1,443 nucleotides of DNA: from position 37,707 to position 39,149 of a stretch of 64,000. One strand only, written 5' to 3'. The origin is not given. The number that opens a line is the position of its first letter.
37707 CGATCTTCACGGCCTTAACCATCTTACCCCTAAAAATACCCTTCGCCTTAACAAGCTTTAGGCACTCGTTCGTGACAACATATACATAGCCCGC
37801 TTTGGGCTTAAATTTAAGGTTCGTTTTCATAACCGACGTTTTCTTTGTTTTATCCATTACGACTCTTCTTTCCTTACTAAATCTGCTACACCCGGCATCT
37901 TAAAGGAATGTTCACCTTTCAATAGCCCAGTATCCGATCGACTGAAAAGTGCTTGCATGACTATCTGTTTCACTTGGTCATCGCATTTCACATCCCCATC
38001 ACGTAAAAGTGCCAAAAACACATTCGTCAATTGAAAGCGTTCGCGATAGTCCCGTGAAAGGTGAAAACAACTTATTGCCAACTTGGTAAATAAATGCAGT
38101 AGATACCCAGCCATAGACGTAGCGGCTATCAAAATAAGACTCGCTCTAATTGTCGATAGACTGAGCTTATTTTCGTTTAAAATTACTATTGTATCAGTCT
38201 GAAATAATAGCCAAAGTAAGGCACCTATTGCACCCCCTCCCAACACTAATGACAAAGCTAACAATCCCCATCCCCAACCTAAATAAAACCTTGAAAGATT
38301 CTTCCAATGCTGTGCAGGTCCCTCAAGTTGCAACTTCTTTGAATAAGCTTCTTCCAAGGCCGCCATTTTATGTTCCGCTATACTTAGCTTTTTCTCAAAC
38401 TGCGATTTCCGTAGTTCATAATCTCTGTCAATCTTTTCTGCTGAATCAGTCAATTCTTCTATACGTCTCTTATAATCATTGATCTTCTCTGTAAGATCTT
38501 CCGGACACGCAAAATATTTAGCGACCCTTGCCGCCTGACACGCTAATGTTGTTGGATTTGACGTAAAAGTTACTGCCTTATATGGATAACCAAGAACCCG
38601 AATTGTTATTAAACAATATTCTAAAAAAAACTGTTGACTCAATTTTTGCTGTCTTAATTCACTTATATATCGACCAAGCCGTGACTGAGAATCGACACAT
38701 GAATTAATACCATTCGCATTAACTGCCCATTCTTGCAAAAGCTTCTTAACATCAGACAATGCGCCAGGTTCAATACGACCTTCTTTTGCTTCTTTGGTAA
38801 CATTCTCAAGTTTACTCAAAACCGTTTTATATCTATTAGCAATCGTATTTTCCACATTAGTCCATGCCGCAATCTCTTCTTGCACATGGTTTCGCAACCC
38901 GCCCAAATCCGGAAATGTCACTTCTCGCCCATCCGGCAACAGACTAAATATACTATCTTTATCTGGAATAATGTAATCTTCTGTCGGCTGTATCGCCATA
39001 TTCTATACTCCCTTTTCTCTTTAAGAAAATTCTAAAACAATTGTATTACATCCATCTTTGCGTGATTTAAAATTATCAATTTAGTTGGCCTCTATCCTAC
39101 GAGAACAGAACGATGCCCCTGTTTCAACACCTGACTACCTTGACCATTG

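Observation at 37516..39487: Uncharacterised island tail: 131-aa protein, coiled-coil/2-TM protein and translationally coupled T5orf172 (GIY-YIG-like) protein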

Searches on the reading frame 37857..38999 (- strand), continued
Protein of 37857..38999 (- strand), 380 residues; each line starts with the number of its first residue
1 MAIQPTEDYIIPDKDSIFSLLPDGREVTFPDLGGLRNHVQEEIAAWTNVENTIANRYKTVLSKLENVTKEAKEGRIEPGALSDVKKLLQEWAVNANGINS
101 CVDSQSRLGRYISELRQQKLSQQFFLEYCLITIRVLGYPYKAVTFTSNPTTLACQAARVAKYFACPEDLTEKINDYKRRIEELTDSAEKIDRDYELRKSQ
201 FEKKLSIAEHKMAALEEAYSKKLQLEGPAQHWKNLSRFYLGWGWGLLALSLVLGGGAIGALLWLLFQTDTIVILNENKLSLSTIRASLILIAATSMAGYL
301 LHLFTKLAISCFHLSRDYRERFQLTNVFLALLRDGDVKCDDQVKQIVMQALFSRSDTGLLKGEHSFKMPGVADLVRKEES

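Call 95: get_annotated_region(hit=H8, flank=7000)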
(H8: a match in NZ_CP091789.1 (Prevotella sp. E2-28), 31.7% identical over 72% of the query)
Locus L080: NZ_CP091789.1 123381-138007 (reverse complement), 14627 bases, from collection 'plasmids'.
description: Prevotella sp. E2-28 plasmid pE2-28, complete sequence
organism: Prevotella sp. E2-28 (NCBI taxid 2913620)
taxonomy: Bacteria; Bacteroidota; Bacteroidia; Bacteroidales; Prevotellaceae; Prevotella; Prevotella sp. E2-28
host: -; source: Ovis aries; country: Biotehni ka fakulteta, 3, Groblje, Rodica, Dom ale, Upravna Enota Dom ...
typing (MOB-suite, as given by PLSDB): non-mobilizable
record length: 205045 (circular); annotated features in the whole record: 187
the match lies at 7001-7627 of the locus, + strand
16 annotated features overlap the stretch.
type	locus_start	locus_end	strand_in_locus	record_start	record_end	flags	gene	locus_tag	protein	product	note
CDS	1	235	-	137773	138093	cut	-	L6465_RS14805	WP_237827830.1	hypothetical protein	-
CDS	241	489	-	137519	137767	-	-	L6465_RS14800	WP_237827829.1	hypothetical protein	-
CDS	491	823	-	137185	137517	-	-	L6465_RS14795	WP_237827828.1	hypothetical protein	-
CDS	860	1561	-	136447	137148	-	radC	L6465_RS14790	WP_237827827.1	DNA repair protein RadC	GO:0006281 - DNA repair [Evidence IEA]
CDS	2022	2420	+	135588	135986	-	-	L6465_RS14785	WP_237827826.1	hypothetical protein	-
CDS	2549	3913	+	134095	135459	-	-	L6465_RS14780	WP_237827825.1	AAA family ATPase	-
CDS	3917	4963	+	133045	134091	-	-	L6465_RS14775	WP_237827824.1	hypothetical protein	-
CDS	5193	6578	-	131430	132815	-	-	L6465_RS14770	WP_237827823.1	exodeoxyribonuclease VII large subunit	-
CDS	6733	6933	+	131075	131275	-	-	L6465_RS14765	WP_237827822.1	helix-turn-helix transcriptional regulator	-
CDS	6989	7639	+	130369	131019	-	-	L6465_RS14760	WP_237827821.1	GIY-YIG nuclease family protein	-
CDS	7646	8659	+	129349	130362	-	-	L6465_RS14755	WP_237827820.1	WYL domain-containing protein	-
CDS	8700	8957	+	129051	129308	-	-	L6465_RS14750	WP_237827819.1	hypothetical protein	-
CDS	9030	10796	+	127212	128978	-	-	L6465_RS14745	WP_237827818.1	AAA family ATPase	-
CDS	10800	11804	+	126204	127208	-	-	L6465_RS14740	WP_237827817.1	hypothetical protein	-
CDS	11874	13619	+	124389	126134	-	-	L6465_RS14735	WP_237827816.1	class I SAM-dependent DNA methyltransferase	-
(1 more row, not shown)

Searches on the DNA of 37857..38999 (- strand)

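Call 99: search_rna_families(source=L005, start=8150, end=11250, threshold=evalue, max_evalue=1)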
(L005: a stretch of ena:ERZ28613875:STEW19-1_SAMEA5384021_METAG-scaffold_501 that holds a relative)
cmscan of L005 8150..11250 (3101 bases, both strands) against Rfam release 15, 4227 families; matches with E-value up to 1: 2.
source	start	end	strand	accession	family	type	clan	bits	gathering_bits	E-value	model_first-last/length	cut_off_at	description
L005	8800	8883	-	RF03957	mir-5856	Gene; miRNA;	-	27.8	90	0.0057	1-70/70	no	mir-5856 microRNA precursor family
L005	8800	8883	+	RF03957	mir-5856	Gene; miRNA;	-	21.9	90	0.27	1-70/70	no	mir-5856 microRNA precursor family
